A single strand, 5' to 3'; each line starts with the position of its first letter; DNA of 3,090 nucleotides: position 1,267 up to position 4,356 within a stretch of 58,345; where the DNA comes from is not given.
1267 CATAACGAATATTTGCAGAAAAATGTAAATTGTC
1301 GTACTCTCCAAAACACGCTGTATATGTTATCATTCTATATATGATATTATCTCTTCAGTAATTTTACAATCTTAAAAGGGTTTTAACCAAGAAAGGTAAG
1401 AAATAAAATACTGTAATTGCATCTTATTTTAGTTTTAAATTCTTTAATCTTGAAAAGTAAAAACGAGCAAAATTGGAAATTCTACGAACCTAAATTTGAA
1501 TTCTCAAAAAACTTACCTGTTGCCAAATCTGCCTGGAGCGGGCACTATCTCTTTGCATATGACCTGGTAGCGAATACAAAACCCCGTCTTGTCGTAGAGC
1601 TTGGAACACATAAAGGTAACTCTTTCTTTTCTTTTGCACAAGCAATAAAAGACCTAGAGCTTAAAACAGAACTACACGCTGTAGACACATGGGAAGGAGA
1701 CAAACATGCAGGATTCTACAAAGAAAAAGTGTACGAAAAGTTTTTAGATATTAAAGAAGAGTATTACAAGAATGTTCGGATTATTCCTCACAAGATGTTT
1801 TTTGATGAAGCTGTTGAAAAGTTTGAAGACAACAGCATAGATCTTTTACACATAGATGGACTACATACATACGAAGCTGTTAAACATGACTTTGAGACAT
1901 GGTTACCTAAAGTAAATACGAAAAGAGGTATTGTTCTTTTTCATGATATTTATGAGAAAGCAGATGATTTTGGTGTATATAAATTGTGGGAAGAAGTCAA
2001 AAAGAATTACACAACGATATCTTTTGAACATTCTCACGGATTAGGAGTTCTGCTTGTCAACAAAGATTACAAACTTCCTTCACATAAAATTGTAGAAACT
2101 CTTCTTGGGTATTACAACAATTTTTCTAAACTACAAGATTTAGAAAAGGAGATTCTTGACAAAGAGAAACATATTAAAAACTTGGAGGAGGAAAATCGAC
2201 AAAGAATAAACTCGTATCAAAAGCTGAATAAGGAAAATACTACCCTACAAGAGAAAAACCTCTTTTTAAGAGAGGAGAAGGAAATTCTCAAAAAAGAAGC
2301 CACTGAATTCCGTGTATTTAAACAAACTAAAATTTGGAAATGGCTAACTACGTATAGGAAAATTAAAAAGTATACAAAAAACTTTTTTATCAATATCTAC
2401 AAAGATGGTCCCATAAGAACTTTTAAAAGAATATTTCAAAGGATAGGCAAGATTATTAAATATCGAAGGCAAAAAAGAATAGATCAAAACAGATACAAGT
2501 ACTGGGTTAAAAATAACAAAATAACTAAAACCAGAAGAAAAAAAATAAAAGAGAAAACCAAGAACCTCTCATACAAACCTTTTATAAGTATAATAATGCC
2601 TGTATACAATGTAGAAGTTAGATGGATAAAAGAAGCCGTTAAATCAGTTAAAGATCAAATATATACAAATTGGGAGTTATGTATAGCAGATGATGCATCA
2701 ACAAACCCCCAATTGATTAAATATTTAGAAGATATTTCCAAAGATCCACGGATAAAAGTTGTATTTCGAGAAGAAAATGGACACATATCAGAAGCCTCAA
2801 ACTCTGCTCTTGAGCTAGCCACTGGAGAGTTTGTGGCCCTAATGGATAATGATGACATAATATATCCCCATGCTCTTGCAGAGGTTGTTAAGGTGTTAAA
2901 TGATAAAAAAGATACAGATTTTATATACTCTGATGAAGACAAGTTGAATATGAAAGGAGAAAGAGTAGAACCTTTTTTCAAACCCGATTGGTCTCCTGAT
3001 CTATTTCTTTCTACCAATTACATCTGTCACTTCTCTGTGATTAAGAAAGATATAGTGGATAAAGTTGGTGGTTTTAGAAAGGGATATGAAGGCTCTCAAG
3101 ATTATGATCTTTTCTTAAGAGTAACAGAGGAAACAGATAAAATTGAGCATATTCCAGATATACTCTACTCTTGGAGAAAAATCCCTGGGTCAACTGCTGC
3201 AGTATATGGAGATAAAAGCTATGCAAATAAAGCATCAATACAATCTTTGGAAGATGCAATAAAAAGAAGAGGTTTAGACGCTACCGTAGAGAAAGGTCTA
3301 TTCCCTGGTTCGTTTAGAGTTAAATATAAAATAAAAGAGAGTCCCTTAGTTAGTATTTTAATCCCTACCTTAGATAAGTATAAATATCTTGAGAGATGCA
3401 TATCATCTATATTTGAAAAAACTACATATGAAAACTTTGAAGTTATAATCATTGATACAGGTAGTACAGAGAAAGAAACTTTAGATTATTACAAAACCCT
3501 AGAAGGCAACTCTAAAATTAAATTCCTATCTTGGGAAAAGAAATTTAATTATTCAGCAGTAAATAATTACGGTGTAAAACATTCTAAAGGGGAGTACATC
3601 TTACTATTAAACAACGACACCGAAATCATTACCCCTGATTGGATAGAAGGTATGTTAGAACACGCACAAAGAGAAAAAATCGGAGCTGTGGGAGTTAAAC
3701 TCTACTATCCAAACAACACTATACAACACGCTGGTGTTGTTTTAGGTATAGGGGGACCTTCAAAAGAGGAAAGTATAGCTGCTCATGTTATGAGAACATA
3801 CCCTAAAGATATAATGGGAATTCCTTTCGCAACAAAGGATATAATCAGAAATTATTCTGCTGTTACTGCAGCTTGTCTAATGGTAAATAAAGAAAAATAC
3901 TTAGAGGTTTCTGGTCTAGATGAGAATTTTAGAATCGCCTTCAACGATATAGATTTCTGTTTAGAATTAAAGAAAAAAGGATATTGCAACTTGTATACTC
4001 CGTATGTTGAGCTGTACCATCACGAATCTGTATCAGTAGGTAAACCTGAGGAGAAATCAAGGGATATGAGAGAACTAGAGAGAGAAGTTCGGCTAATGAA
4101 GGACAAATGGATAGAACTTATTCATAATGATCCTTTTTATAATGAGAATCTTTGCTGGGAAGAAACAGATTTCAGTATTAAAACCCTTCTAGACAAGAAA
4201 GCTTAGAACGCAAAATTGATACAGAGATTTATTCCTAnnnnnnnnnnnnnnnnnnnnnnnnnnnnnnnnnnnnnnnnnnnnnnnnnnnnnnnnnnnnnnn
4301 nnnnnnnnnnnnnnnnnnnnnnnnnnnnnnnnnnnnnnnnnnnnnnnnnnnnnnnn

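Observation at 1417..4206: Methyltransferase / coiled-coil / GT2 / GT2 fusion: candidate glycan polymerase-terminator with a built-in ruler, using a non-ATG start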

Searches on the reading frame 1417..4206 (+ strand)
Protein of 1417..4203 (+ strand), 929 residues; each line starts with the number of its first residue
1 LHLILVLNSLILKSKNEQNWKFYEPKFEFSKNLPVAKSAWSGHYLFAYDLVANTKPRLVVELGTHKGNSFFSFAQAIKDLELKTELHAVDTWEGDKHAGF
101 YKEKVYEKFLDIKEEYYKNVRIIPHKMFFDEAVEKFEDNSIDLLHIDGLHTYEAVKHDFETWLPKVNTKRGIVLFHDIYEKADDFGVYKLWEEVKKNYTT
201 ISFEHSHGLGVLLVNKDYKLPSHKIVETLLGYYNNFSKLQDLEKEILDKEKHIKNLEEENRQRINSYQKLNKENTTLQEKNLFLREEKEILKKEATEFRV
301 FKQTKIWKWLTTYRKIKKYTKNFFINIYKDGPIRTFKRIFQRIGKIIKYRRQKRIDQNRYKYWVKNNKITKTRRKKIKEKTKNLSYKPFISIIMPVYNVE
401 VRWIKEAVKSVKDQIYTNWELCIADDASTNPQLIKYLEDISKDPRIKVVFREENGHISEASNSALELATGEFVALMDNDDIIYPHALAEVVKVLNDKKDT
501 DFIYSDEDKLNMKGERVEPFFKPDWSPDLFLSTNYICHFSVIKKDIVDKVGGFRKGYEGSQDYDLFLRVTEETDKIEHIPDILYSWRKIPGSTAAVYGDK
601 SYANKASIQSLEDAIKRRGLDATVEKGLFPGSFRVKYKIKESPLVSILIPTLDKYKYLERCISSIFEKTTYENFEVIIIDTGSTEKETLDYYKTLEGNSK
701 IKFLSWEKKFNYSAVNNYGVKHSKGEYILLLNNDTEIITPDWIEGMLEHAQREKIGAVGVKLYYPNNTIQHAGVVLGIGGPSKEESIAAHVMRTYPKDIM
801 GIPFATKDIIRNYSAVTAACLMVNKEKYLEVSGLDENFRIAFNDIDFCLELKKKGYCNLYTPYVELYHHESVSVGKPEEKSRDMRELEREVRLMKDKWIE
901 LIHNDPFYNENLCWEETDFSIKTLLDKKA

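Call 4: search_protein_families(library=pfam, proteins=[window:1417-4203:+], max_evalue=0.01)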
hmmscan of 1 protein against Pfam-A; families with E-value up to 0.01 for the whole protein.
window:1417-4203:+ (929 aa): 7 families
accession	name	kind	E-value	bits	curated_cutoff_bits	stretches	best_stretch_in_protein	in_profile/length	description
PF00535.33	Glycos_transf_2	-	2.6e-52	177.6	23.3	2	391-550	1-167/168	Glycosyl transferase family 2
PF13578.12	Methyltransf_24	-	1.5e-26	93.8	26.3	1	60-178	1-105/105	Methyltransferase domain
PF10111.15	Glyco_tranf_2_2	-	3.5e-24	86.2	27.3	2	658-868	15-215/276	Glycosyltransferase like family 2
PF13641.12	Glyco_tranf_2_3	-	1.5e-16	61.5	27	2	645-870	3-213/230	Glycosyltransferase like family 2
PF13712.12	Glyco_tranf_2_5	-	2.3e-05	24.6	27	1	701-760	30-90/210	Glycosyltransferase like family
PF13632.12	Glyco_trans_2_3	-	2.4e-05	24.7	27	1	727-871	1-124/198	Glycosyl transferase family group 2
PF00534.26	Glycos_transf_1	-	0.0028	17.6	26.4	0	634-708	6-82/172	Glycosyl transferases group 1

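Call 5: search_protein_families(library=ncbifam, proteins=[window:1417-4203:+], max_evalue=0.01)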
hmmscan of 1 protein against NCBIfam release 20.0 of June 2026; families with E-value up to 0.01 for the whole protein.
window:1417-4203:+ (929 aa): 22 families
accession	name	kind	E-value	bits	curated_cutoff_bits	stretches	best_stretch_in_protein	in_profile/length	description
NF047683.1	TeichurnBiosyTuaG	equivalog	1.2e-36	126.7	400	2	386-518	4-134/252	teichuronic acid biosynthesis protein TuaG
NF007453.0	PRK10018.1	equivalog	7.2e-33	114.4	382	2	387-572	5-192/280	colanic acid biosynthesis glycosyltransferase WcaA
TIGR04017.1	WcaA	equivalog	2.5e-32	112.6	495.75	2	387-572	4-191/279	colanic acid biosynthesis glycosyltransferase WcaA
NF053739.1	GlytfEpsEBac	equivalog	1.2e-28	99.9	450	2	388-585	1-201/265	glycosyltransferase EpsE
NF038299.1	EPS_HpsN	equivalog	3.1e-26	92.1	425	2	643-872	1-224/317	hormogonium polysaccharide biosynthesis glycosyltransferase HpsN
NF007482.0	PRK10073.1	equivalog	5.2e-26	91.4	423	2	387-505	5-120/334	glycosyltransferase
TIGR03965.1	mycofact_glyco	equivalog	1.3e-24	86.9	280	3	640-762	71-191/467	mycofactocin biosynthesis glycosyltransferase MftF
TIGR03937.1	PgaC_IcaA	equivalog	3.1e-24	85.7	422.3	2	373-498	30-154/407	poly-beta-1,6-N-acetyl-D-glucosamine synthase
NF041875.1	EPS_EpsD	equivalog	6.9e-24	84.8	370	2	645-751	1-105/325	exopolysaccharide biosynthesis glycosyltransferase EpsD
NF050050.1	ProtGlycPglI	equivalog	2.4e-22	79.7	500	2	387-495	1-109/306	GalNAc(5)-diNAcBac-PP-undecaprenol beta-1,3-glucosyltransferase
TIGR04242.1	nodulat_NodC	equivalog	1e-19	70.8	550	2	370-496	30-158/395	chitooligosaccharide synthase NodC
NF041394.1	GtaseAglG_Halo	equivalog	6.6e-18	65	440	2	390-497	3-110/304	glucosyl-dolichyl phosphate glucuronosyltransferase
NF047588.1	GlcsyltransPgfSStrep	equivalog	1.7e-14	53.8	500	2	645-749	3-109/308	glycosyltransferase PgfS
TIGR03111.1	glyc2_xrt_Gpos1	hypoth_equivalog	6.4e-13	48.3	363.95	2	372-499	33-161/439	TIGR03111 family XrtG-associated glycosyltransferase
TIGR04283.1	glyco_like_mftF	equivalog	8e-13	48.5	182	2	645-761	1-110/221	TIGR04283 family arsenosugar biosynthesis glycosyltransferase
TIGR01556.1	rhamnosyltran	subfamily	8.3e-09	35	200.55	1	672-868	20-200/281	rhamnosyltransferase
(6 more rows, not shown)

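Call 9: search_solved_structures(query=window:1417-4203:+, max_evalue=0.001, show_alignments=0)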
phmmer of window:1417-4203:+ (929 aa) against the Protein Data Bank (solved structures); distinct sequences matched with E-value up to 0.001: 15.
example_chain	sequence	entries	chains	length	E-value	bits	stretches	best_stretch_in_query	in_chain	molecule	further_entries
2z87_A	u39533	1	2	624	2.5e-29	105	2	367-592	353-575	Chondroitin synthase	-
2z86_A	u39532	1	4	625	2.6e-29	105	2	367-592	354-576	Chondroitin synthase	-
5hea_A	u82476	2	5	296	3.5e-11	45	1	644-738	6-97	Putative glycosyltransferase (GalT1)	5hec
3bcv_A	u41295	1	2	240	4e-11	44.8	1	385-512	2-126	Putative glycosyltransferase protein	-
6p61_A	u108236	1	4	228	7e-09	37.3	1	637-743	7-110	Glycosyltransferase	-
9jma_A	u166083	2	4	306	8.2e-09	37.1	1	389-593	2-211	GalNAc(5)-diNAcBac-PP-undecaprenol beta-1,3-glucosyltransferase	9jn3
8bz4_A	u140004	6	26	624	1.4e-08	36.3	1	389-492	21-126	Glycosyltransferase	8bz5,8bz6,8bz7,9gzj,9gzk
8bz8_A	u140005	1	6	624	1.5e-08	36.2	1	389-492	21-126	Glycosyltransferase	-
1h7l_A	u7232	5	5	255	9e-08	33.7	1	388-552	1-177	SPORE COAT POLYSACCHARIDE BIOSYNTHESIS PROTEIN SPSA | PROTEIN (SPORE COAT POLYSACCHARIDE BIOSYNTHESIS PROTEIN SPSA)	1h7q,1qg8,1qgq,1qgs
5tze_C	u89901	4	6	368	1.8e-07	32.6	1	390-531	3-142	Glycosyl transferase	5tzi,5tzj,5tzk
5tz8_A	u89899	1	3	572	4.3e-07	31.4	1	391-531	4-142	Glycosyl transferase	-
6yv7_B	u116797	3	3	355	2.8e-06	28.7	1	379-496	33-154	Glycosyl transferase, family 2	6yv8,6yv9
6yv7_A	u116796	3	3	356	2.8e-06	28.7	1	379-496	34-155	Glycosyl transferase, family 2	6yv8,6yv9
8vh7_A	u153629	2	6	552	2.5e-05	25.6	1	385-500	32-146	Heparosan synthase B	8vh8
8viw_A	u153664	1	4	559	2.6e-05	25.5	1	385-500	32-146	Heparosan synthase B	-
